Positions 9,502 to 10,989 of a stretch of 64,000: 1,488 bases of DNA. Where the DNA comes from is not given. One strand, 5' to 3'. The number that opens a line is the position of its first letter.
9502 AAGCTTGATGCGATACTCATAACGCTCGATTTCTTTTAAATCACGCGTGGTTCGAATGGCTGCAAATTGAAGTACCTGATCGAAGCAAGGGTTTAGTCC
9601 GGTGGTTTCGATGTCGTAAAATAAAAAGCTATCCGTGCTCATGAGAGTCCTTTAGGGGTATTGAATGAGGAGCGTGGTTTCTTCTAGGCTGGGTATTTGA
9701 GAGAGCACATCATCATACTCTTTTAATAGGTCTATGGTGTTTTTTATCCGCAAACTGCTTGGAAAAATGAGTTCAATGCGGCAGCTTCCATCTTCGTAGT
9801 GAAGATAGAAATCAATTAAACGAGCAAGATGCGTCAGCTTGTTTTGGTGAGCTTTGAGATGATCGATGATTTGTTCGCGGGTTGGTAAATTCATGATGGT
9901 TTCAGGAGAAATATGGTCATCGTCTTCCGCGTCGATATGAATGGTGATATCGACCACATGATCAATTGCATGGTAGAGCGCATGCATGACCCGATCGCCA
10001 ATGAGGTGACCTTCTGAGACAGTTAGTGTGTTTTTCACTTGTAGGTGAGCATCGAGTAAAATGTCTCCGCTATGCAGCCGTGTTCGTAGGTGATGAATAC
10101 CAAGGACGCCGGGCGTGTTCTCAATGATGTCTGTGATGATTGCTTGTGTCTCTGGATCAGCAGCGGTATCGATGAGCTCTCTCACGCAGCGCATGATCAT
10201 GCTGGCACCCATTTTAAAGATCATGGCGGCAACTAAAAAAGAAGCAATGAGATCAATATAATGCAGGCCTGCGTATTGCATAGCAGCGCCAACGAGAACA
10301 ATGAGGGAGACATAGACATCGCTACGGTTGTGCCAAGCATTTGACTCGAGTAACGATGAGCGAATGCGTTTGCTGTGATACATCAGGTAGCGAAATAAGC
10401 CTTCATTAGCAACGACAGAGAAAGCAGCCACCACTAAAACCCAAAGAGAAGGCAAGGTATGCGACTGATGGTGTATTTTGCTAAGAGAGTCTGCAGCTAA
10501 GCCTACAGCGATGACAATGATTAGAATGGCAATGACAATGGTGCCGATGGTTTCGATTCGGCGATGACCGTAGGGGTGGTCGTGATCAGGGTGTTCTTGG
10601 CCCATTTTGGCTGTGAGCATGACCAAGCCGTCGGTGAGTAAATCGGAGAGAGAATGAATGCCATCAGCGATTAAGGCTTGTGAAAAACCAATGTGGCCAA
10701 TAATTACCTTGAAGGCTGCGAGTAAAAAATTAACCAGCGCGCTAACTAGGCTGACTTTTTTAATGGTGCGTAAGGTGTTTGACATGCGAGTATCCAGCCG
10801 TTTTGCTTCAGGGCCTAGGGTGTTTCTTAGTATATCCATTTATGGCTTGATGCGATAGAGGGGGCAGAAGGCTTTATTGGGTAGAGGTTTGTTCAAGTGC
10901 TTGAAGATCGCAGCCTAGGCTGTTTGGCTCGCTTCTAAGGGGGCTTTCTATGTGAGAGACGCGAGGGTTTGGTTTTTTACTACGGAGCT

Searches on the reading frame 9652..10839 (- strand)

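Call 13: search_protein_families(library=ncbifam, proteins=[window:9652-10839:-])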
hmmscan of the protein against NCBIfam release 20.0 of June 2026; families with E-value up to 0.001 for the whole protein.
window:9652-10839:- (395 aa): 9 families
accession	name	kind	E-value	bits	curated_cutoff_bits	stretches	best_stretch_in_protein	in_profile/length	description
TIGR01297.1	CDF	superfamily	1.4e-59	201.7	82.35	1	27-305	2-283/285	cation diffusion facilitator family transporter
NF033616.1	CDF_MamB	equivalog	2.5e-53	181.4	350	1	28-302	7-281/284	magnetosome biogenesis CDF transporter MamB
NF033615.1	CDF_MamM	equivalog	1.4e-48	165.6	350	1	24-304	6-288/290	magnetosome biogenesis CDF transporter MamM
NF052621.1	MngEfTpMntE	equivalog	5e-35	121.3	500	1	28-307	4-284/293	manganese efflux transporter MntE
NF052602.1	Zn_efflux_Cdf31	equivalog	6.8e-33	114.3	460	1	24-306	4-291/299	CDF family zinc efflux transporter Cdf31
NF050169.1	CatEfflxFieF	equivalog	2e-30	106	420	1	26-303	4-280/282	cation efflux pump FieF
NF040994.1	MamV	equivalog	3.6e-30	105.2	500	1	38-302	22-285/319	CDF transporter MamV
NF007064.0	PRK09509.1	equivalog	9.5e-25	87.2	447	1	24-304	7-286/300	CDF family cation-efflux transporter FieF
NF002923.0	PRK03557.1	equivalog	4.9e-14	52.3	408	1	36-271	27-262/313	CDF family zinc transporter ZitB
